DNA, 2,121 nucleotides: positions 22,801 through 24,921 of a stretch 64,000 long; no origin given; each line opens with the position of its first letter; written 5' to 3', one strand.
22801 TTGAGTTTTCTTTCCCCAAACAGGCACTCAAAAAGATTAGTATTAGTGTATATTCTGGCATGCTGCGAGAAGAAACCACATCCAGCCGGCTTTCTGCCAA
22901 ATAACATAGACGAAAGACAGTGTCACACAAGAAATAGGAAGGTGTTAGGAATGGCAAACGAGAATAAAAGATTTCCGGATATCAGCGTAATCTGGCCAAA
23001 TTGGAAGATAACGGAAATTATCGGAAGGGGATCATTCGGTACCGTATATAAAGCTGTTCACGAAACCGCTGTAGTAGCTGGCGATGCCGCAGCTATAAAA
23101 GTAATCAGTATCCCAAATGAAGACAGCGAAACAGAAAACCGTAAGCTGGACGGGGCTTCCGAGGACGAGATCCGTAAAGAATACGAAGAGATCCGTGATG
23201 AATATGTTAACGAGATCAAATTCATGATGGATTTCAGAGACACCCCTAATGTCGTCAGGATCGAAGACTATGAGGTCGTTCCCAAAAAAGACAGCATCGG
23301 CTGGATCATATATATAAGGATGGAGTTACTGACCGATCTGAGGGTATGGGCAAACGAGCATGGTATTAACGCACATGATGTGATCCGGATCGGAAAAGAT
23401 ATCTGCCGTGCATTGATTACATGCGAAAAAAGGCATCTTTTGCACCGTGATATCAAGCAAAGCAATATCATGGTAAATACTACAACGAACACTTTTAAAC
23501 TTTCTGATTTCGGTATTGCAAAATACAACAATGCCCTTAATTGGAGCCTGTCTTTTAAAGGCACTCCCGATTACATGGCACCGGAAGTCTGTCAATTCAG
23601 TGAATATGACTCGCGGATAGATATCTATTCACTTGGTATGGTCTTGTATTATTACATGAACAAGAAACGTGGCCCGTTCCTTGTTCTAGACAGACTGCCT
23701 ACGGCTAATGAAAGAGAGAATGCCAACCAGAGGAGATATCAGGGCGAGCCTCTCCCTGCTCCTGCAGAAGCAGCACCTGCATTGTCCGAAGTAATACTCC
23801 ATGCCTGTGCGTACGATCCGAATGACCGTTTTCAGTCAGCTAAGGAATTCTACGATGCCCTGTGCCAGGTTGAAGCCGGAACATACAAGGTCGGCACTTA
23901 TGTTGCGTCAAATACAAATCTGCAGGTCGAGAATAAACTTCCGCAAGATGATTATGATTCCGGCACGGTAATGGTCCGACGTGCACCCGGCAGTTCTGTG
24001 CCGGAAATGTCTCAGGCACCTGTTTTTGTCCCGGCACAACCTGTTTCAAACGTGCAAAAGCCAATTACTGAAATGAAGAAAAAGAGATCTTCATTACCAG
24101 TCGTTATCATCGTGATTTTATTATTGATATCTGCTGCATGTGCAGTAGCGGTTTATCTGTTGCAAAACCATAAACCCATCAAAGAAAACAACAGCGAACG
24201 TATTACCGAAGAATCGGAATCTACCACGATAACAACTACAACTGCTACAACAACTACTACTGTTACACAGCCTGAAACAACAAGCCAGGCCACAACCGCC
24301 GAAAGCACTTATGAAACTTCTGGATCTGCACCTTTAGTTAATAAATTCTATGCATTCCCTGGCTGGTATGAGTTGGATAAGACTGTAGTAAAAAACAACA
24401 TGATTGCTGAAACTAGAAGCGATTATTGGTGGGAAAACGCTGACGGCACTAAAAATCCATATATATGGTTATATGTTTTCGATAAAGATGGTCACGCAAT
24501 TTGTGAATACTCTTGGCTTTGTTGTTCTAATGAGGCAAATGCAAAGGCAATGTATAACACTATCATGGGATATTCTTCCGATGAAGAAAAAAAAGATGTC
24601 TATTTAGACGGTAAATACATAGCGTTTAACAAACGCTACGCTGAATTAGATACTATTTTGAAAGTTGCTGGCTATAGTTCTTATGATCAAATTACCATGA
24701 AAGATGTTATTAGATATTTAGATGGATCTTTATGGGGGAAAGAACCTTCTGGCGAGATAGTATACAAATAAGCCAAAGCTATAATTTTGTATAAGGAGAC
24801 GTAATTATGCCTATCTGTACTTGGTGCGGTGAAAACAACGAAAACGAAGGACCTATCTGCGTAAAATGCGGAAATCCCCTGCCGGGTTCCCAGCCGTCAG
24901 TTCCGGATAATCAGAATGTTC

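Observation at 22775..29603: Tandem Ser/Thr kinase - zinc-ribbon locus with conserved kinase heads and swapped tails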

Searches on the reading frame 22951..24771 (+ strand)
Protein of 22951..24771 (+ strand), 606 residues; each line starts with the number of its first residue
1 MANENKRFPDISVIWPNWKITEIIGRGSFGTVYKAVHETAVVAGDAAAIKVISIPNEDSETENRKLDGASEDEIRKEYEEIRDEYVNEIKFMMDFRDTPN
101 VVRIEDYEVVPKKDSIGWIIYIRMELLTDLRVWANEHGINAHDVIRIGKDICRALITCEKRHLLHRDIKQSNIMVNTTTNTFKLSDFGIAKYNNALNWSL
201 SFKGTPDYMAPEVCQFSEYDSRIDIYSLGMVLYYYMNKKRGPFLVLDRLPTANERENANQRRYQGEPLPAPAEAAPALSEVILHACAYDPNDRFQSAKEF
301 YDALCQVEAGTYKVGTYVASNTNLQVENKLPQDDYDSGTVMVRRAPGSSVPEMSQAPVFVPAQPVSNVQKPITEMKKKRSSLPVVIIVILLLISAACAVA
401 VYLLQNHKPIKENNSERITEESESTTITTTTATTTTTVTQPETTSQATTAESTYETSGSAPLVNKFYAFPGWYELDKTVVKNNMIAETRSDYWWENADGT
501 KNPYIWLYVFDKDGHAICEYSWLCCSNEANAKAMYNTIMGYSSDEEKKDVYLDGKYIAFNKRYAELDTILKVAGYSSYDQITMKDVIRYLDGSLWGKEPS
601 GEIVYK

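Call 6: search_protein_families(library=pfam, proteins=[window:22951-24771:+], max_evalue=0.1)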
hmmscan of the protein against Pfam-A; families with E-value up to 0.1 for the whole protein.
window:22951-24771:+ (606 aa): 8 families
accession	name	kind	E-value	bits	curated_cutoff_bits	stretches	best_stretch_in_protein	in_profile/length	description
PF00069.31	Pkinase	-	7.8e-38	130.8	31.7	1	19-295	2-253/263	Protein kinase domain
PF07714.23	PK_Tyr_Ser-Thr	-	2.7e-26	92.9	23.1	1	20-294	3-249/258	Protein tyrosine and serine/threonine kinase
PF01456.22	Mucin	-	0.0011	19.4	34.7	1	388-456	8-76/143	Mucin-like glycoprotein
PF21827.1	New_glue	-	0.0011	19.1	31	1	395-458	8-61/94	New glue protein family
PF17667.7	Pkinase_fungal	-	0.006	15.8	24.1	1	159-234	304-385/387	Fungal protein kinase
PF03109.22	ABC1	-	0.01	15.4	22.9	0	135-191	162-215/244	ABC1 atypical kinase-like domain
PF12685.13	SpoIIIAH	-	0.019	15.3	30.6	1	388-459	4-68/191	SpoIIIAH-like protein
PF23955.1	DUF7284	-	0.065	13.6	27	0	387-457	4-69/278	Family of unknown function (DUF7284)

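Call 13: find_homologous_proteins(query=window:22951-24771:+, max_evalue=1e-20)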
Query window:22951-24771:+ (606 aa): 1419 proteins with E <= 1e-20 among 8000 candidates; the best 120 are listed.
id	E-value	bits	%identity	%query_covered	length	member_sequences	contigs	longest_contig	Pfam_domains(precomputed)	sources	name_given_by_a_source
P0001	0.0e+0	1394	100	100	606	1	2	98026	PF07714.24,PF00069.32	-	-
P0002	5.0e-185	635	42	50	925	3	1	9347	PF07714.24,PF00069.32,PF14531.13,PF17667.8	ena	-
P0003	9.1e-170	584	71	60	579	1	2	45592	PF07714.24,PF00069.32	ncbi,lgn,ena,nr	ncbi:MAG: protein kinase [Clostridiales bacterium]|nr:protein kinase [Clostridiales bacterium]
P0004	6.7e-169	581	57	75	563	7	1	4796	PF07714.24,PF00069.32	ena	-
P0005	3.3e-157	543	55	79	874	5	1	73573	PF07714.24,PF00069.32,PF13428.13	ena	-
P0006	7.0e-128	446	56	62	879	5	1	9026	PF07714.24,PF00069.32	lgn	-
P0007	7.7e-123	429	42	50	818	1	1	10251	PF07714.24,PF00069.32,PF19789.7,PF14531.13,PF17667.8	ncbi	-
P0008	4.6e-103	364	41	48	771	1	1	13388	PF07714.24,PF00069.32,PF14531.13,PF17667.8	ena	-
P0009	4.9e-103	364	39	48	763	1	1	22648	PF07714.24,PF00069.32,PF14531.13,PF17667.8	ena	-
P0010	9.2e-92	327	41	70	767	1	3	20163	PF07714.24,PF00069.32,PF08305.18,PF17667.8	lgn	-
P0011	1.6e-88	316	42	65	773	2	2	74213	PF07714.24,PF00069.32,PF08305.18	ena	-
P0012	2.5e-88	315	48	55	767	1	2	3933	PF07714.24,PF00069.32,PF03109.23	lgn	-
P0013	2.5e-88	315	43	68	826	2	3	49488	PF07714.24,PF00069.32,PF08305.18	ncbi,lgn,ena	-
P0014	3.9e-87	311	47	55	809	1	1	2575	PF07714.24,PF00069.32,PF03109.23,PF13428.13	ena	-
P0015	5.7e-87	311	39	71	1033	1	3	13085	PF07714.24,PF00069.32,PF08305.18,PF13428.13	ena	-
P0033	2.6e-85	305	45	59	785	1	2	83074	PF07714.24,PF00069.32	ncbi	-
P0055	2.0e-84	302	46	57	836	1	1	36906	PF07714.24,PF00069.32,PF13240.12,PF25058.2,PF08305.18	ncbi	-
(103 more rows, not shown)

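Call 14: find_encoding_contigs(protein=P0003, flank=10000, max_places=3)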
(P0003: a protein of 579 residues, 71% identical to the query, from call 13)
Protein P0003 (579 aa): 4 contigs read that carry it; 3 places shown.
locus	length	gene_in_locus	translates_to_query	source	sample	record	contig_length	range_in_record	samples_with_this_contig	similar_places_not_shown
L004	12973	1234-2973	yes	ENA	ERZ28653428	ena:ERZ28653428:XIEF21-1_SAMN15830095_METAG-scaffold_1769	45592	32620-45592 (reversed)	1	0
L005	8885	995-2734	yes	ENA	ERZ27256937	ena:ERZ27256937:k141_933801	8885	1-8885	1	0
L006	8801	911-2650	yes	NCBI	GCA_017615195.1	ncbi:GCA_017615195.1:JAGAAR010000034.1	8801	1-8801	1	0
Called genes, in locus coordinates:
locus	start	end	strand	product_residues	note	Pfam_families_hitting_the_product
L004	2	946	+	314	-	?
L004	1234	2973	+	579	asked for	PF00069:Pkinase, PF07714:PK_Tyr_Ser-Thr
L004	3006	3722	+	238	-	PF13240:Zn_Ribbon_1 (weak)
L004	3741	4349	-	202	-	-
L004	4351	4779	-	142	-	-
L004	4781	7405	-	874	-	PF00690:Cation_ATPase_N, PF00122:E1-E2_ATPase, PF00702:Hydrolase, PF13246:Cation_ATPase, PF08282:Hydrolase_3 (faint), PF00689:Cation_ATPase_C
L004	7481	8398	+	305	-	PF00892:EamA, PF03151:TPT (weak), PF00892:EamA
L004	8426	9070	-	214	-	PF08238:Sel1 (faint), PF00515:TPR_1 (faint), PF07719:TPR_2 (faint), PF13181:TPR_8 (faint)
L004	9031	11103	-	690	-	-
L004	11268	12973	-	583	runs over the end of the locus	PF00990:GGDEF, PF00563:EAL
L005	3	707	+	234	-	?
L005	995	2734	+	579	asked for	PF00069:Pkinase, PF07714:PK_Tyr_Ser-Thr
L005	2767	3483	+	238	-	PF13240:Zn_Ribbon_1 (weak)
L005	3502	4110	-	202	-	-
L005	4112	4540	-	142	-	-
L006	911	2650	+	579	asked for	PF00069:Pkinase, PF07714:PK_Tyr_Ser-Thr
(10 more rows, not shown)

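Call 15: find_encoding_contigs(protein=P0005, flank=10000, max_places=3)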
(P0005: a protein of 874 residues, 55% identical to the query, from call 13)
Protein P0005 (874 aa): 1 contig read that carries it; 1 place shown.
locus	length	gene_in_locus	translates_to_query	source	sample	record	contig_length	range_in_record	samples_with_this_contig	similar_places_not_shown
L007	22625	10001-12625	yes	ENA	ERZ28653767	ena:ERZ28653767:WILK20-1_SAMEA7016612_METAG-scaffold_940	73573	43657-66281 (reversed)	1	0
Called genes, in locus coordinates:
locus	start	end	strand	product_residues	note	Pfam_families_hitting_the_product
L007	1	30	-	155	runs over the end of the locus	PF00255:GSHPx, PF00578:AhpC-TSA, PF08534:Redoxin (weak)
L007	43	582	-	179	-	PF00255:GSHPx, PF00578:AhpC-TSA (faint)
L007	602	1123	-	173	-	PF22381:Staph_reg_Sar_Rot, PF12802:MarR_2, PF01047:MarR, PF13463:HTH_27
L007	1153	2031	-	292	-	-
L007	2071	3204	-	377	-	PF00248:Aldo_ket_red, PF13746:Fer4_18 (faint), PF13183:Fer4_8 (faint), PF14691:Fer4_20 (faint), PF12838:Fer4_7 (weak), PF13187:Fer4_9, PF13237:Fer4_10 (weak), PF13534:Fer4_17, +2 more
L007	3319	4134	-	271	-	PF01171:ATP_bind_3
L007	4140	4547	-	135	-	PF02082:Rrf2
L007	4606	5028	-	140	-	PF01592:NifU_N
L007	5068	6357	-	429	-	PF00266:Aminotran_5, PF01212:Beta_elim_lyase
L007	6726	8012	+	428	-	PF01053:Cys_Met_Meta_PP, PF00155:Aminotran_1_2, PF01041:DegT_DnrJ_EryC1, PF00266:Aminotran_5 (weak)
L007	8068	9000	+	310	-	PF00291:PALP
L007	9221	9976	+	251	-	PF00481:PP2C (weak), PF13672:PP2C_2, PF07228:SpoIIE (weak)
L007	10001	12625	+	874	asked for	PF00069:Pkinase, PF07714:PK_Tyr_Ser-Thr, PF13428:TPR_14 (faint)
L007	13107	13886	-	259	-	PF12833:HTH_18, PF00165:HTH_AraC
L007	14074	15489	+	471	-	PF01554:MatE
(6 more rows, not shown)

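Call 16: find_encoding_contigs(protein=P0004, flank=10000, max_places=3)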
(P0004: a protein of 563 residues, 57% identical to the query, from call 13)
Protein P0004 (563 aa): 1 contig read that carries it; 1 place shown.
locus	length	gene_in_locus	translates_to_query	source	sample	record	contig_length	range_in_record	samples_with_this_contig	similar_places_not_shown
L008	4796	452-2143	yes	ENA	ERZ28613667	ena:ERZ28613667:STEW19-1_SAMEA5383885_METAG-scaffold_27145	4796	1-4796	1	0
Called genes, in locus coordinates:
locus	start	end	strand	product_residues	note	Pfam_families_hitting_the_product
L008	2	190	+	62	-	?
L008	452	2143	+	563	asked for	PF00069:Pkinase, PF07714:PK_Tyr_Ser-Thr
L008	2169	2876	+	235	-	PF13240:Zn_Ribbon_1 (weak)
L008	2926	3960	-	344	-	-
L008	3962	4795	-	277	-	?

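Call 23: search_protein_families(library=padloc, proteins=[window:22951-24771:+], max_evalue=0.01)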
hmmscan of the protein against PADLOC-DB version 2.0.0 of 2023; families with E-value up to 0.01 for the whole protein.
window:22951-24771:+ (606 aa): 34 families (the best 25 are shown)
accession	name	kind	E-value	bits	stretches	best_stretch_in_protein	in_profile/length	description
PDLC04138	mad6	-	5.5e-50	168.9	1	17-318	52-321/659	mads_6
PDLC04042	PD-T4-6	-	3.4e-40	136.5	1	12-311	5-276/292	-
PDLC04053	PD-T4-6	-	5.3e-37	125.9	1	17-311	10-275/311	-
PDLC04060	PD-T4-6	-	4e-36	122.9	1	18-436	10-391/486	-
PDLC04061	PD-T4-6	-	7.4e-35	119.4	1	121-451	96-431/510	-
PDLC04047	PD-T4-6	-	1e-33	114.8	1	12-307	6-272/327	-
PDLC04041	PD-T4-6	-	1.4e-30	104.9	1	17-307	29-293/443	-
PDLC04054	PD-T4-6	-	3.4e-30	103.6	1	98-311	69-277/347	-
PDLC04039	PD-T4-6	-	1.4e-28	98.1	1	18-452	16-435/458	-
PDLC04052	PD-T4-6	-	4.8e-28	96.6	1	108-448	76-391/496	-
PDLC04043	PD-T4-6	-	1.3e-26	91.6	1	98-448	66-370/452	-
PDLC04057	PD-T4-6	-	3.6e-26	90.2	1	97-429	66-368/443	-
PDLC04040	PD-T4-6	-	2.3e-25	87.3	1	120-418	78-355/547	-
PDLC04048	PD-T4-6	-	1.2e-24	85.3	1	17-391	11-351/354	-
PDLC01088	C3a189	-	5.1e-22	76.2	1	23-297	4-251/840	kinase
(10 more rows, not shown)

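Call 24: search_protein_families(library=ncbifam, proteins=[window:22951-24771:+], max_evalue=0.01)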
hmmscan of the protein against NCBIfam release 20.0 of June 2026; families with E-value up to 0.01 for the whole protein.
window:22951-24771:+ (606 aa): 13 families
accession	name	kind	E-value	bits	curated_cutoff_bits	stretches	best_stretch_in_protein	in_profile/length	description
NF033483.0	PknB_PASTA_kin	equivalog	2e-35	122.9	450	1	98-447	66-399/563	Stk1 family PASTA domain-containing Ser/Thr kinase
NF047741.1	antiphage_MADS6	equivalog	1e-26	93.7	460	2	76-318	233-471/612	methylation-associated defense system protein kinase MAD6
NF052427.1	StpK7MSMEG_1200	equivalog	3.4e-21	75.3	900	1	104-308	64-269/601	serine/threonine protein kinase StpK7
NF038150.1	lanthi_synth_IV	equivalog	2.5e-15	55.9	650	1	136-310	292-459/851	class IV lanthionine synthetase LanL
NF009651.0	PRK13184.1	equivalog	5e-14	51.2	839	1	143-306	114-289/932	serine/threonine-protein kinase PknD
NF043056.1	T4SS_LegK1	equivalog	3.2e-11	42.5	550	1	160-237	207-285/516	Dot/Icm T4SS effector kinase LegK1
NF033442.0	BREX_PglW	equivalog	8.1e-08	30.4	990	1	207-309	393-488/1391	BREX system serine/threonine kinase PglW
NF053615.1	SerThrKinAfsKStmc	equivalog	1.9e-06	26.9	1300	1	142-234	112-205/809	protein serine/threonine kinase AfsK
TIGR03903.1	TOMM_kin_cyc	equivalog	4.1e-06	24.9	705.75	1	124-233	61-180/1267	TOMM system kinase/cyclase fusion protein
NF041408.1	XopAU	subfamily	0.00016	21.4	450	1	137-236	319-415/498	XopAU family type III secretion system effector serine/threonine kinase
NF038151.1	lanthi_synth_III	equivalog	0.00034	19.1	575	1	143-247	337-433/833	class III lanthionine synthetase LanKC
NF006283.1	PRK08455.1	equivalog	0.0024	17.5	187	1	373-433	10-70/182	flagellar basal body-associated protein FliL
NF042931.1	SAG1386_EF1546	equivalog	0.0027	17.8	80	1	377-458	24-109/158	SAG1386/EF1546 family surface-associated protein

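Call 86: find_encoding_contigs(protein=P0055, flank=6000, max_places=1)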
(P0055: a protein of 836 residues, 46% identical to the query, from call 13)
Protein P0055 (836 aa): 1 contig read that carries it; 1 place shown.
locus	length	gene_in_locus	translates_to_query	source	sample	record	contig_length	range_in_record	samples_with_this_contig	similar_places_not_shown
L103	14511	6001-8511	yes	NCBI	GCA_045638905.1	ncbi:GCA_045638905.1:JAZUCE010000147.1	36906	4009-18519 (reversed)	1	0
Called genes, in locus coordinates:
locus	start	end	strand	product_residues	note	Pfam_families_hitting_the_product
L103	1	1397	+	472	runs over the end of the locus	PF04055:Radical_SAM, PF06968:BATS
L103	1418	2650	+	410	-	PF00350:Dynamin_N (faint), PF01926:MMR_HSR1, PF02421:FeoB_N, PF03193:RsgA_GTPase (faint), PF00009:GTP_EFTU, PF18128:HydF_dimer, PF18133:HydF_tetramer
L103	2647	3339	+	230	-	PF04055:Radical_SAM, PF13353:Fer4_12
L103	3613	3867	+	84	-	PF13711:DUF4160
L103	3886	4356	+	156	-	PF10387:DUF2442, PF13744:HTH_37 (weak), PF13560:HTH_31 (weak), PF01381:HTH_3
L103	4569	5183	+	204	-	-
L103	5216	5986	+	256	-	PF00481:PP2C (weak), PF13672:PP2C_2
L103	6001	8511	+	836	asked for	PF13240:Zn_Ribbon_1 (weak), PF00069:Pkinase, PF07714:PK_Tyr_Ser-Thr, PF25058:ARM_TT21 (faint), PF08305:NPCBM (weak)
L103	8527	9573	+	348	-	PF13240:Zn_Ribbon_1 (weak)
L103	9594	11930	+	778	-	PF00498:FHA, PF16697:Yop-YscD_cpl, PF00498:FHA, PF02463:SMC_N (faint), PF00005:ABC_tran, PF13304:AAA_21, PF01061:ABC2_membrane, PF12698:ABC2_membrane_3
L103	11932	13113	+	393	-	-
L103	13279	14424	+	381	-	-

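Call 87: find_encoding_contigs(protein=P0033, flank=6000, max_places=1)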
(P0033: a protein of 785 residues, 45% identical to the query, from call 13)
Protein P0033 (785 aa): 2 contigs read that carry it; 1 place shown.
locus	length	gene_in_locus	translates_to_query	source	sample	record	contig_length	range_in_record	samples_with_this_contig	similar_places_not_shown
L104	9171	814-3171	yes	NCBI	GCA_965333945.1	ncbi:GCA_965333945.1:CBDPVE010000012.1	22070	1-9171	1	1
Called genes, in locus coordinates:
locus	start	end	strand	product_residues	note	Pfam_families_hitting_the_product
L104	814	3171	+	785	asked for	PF00069:Pkinase, PF07714:PK_Tyr_Ser-Thr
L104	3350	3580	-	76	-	PF01381:HTH_3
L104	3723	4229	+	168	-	-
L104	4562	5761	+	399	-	PF00144:Beta-lactamase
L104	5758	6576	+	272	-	PF03629:SASA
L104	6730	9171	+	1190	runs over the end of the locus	PF02463:SMC_N, PF13175:AAA_15, PF13304:AAA_21 (weak), PF13476:AAA_23, PF13555:AAA_29 (faint), PF24161:CCDC39 (faint), PF06470:SMC_hinge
